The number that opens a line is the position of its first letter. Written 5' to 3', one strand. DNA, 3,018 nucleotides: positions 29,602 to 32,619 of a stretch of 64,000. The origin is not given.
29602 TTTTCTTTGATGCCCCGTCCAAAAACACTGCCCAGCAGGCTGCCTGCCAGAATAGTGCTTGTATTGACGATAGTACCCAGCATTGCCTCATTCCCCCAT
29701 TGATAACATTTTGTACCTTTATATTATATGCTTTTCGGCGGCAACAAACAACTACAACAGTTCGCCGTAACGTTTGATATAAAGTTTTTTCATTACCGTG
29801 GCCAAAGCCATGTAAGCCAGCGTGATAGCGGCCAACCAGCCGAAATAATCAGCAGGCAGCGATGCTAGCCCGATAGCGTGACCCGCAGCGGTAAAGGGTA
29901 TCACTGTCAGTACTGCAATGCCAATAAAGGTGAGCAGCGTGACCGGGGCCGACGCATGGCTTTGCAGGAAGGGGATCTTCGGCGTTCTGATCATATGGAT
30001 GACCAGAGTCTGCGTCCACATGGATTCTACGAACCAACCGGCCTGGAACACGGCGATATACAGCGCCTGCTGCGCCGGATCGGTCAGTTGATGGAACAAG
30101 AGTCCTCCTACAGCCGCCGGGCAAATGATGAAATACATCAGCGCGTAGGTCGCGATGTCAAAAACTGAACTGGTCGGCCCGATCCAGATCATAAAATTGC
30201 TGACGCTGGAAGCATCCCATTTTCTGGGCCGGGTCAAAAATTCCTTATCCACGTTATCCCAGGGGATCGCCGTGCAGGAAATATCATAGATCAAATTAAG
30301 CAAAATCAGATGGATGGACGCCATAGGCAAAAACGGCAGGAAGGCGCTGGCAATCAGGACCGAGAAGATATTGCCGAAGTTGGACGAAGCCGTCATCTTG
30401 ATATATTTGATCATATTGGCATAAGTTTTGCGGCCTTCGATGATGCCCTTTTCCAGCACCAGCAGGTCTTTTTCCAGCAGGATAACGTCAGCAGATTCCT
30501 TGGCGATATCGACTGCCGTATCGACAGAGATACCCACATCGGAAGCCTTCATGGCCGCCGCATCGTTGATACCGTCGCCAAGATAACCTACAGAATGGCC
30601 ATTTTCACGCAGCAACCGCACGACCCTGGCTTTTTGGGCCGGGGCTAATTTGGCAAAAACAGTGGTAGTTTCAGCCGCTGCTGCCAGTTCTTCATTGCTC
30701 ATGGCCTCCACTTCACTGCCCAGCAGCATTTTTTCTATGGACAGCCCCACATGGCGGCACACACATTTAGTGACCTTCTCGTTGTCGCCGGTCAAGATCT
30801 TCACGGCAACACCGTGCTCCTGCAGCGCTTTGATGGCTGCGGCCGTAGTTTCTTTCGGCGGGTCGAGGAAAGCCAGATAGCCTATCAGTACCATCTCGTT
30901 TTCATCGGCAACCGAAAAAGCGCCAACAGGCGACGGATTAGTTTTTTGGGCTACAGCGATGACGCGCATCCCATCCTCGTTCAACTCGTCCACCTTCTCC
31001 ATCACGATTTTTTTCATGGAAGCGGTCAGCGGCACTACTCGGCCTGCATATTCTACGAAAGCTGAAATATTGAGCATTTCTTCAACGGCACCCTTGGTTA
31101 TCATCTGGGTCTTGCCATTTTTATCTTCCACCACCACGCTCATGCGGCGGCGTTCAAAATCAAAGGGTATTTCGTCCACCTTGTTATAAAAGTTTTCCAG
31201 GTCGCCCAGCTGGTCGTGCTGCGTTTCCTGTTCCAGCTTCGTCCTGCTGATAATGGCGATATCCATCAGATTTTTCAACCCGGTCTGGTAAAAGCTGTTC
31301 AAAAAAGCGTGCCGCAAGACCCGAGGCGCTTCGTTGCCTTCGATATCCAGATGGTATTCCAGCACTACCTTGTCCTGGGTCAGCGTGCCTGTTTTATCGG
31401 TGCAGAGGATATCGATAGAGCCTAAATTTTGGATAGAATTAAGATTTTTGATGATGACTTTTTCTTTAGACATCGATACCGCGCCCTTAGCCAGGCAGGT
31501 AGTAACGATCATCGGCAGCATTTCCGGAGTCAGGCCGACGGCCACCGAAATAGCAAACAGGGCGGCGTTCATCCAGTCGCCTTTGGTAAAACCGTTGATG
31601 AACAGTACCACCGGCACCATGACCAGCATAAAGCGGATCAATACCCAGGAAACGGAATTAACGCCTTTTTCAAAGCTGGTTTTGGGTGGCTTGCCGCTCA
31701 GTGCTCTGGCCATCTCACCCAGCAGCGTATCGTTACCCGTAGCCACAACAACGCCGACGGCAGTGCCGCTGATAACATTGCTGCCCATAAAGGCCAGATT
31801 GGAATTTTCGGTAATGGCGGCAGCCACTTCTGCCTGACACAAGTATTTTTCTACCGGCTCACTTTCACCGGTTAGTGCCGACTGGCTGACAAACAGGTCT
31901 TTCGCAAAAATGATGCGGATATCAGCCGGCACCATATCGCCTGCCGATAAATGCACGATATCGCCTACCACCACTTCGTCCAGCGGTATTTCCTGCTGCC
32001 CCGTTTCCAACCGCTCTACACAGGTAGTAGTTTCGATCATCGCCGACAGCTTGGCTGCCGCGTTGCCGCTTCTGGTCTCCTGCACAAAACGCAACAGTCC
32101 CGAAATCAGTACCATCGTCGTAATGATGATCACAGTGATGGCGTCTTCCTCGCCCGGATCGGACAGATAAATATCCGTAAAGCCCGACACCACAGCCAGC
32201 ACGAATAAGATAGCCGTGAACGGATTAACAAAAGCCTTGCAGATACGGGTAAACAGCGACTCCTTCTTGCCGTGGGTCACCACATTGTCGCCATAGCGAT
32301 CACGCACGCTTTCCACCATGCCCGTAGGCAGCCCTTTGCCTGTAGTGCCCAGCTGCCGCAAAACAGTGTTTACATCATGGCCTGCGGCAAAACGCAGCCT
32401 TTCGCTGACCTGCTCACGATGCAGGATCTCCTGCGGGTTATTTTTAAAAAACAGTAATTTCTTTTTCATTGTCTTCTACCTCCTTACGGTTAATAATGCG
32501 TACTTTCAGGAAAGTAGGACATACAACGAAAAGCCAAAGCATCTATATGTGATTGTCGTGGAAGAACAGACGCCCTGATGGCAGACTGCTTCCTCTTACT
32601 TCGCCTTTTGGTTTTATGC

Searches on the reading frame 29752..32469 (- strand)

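Call 3: search_protein_families(library=pfam, proteins=[window:29752-32469:-], max_evalue=0.01)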
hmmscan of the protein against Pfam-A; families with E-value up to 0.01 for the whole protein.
window:29752-32469:- (905 aa): 6 families
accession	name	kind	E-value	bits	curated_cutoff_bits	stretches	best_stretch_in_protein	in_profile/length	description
PF00122.25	E1-E2_ATPase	-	7.5e-43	146.6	28.1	1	154-335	11-180/181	E1-E2 ATPase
PF00689.26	Cation_ATPase_C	-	5.3e-15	56.1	27.3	1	713-895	1-174/175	Cation transporting ATPase, C-terminus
PF00702.32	Hydrolase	-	1e-14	55.8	26.4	1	352-643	1-190/191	haloacid dehalogenase-like hydrolase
PF00690.31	Cation_ATPase_N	-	3.3e-12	46.3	20.4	1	31-95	4-69/69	Cation transporter/ATPase, N-terminus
PF13246.12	Cation_ATPase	-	5.2e-09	36.4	21.7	1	421-468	39-87/91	Cation transport ATPase (P-type)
PF08282.18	Hydrolase_3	-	0.0017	18.6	20.9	0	627-665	206-244/255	haloacid dehalogenase-like hydrolase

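Call 4: search_protein_families(library=ncbifam, proteins=[window:29752-32469:-], max_evalue=0.01)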
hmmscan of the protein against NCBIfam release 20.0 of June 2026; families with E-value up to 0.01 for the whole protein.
window:29752-32469:- (905 aa): 23 families
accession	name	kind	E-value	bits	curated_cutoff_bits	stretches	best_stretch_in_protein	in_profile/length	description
NF011702.0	PRK15122.1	subfamily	0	1199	975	1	17-903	20-905/907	magnesium-translocating P-type ATPase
TIGR01524.1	ATPase-IIIB_Mg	equivalog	0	1168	610.75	1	17-903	4-866/867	magnesium-translocating P-type ATPase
TIGR01647.1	ATPase-IIIA_H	equivalog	1.4e-115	387.2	615.5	1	46-837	1-733/755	plasma-membrane proton-efflux P-type ATPase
TIGR01522.1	ATPase-IIA2_Ca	equivalog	2.7e-112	376.2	798.3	1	46-761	23-727/854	calcium-transporting P-type ATPase, PMR1-type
TIGR01116.1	ATPase-IIA1_Ca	equivalog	1.5e-96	324.3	703.4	2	398-760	343-680/799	calcium-translocating P-type ATPase, SERCA-type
TIGR01494.1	ATPase_P-type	subfamily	2e-82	277.2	62.3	3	116-377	2-236/478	HAD-IC family P-type ATPase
TIGR01106.1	ATPase-IIC_X-K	subfamily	3.2e-78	263.6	946.1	3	42-370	31-362/997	Na,H/K antiporter P-type ATPase subunit alpha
TIGR01517.1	ATPase-IIB_Ca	equivalog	2.5e-74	250.9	507.05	1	32-761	40-766/882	calcium-translocating P-type ATPase, PMCA-type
TIGR01523.1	ATPase-IID_K-Na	equivalog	7.1e-69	232.4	645.05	3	426-710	481-778/997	potassium/sodium efflux P-type ATPase, fungal-type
TIGR01525.1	ATPase-IB_hvy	subfamily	4e-56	191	346.25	2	110-580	18-429/560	heavy metal translocating P-type ATPase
TIGR01657.1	P-ATPase-V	hypoth_equivalog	3.5e-53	180.5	618.25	2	36-576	129-697/1055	ATP13A2 family polyamine export P-type ATPase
TIGR01511.1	ATPase-IB1_Cu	subfamily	8.2e-44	150.4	397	3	113-370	46-279/542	copper-translocating P-type ATPase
TIGR01512.1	ATPase-IB2_Cd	subfamily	2.4e-38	132.1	313.5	3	114-370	22-252/494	cadmium family heavy metal-translocating P-type ATPase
NF008262.1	PRK11033.1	equivalog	3.5e-30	105.1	1005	3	146-387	232-460/731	zinc/cadmium/mercury/lead-transporting ATPase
NF033775.1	P_type_ZntA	exception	3.7e-26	91.6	1240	3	605-693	602-689/732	Zn(II)/Cd(II)/Pb(II) translocating P-type ATPase ZntA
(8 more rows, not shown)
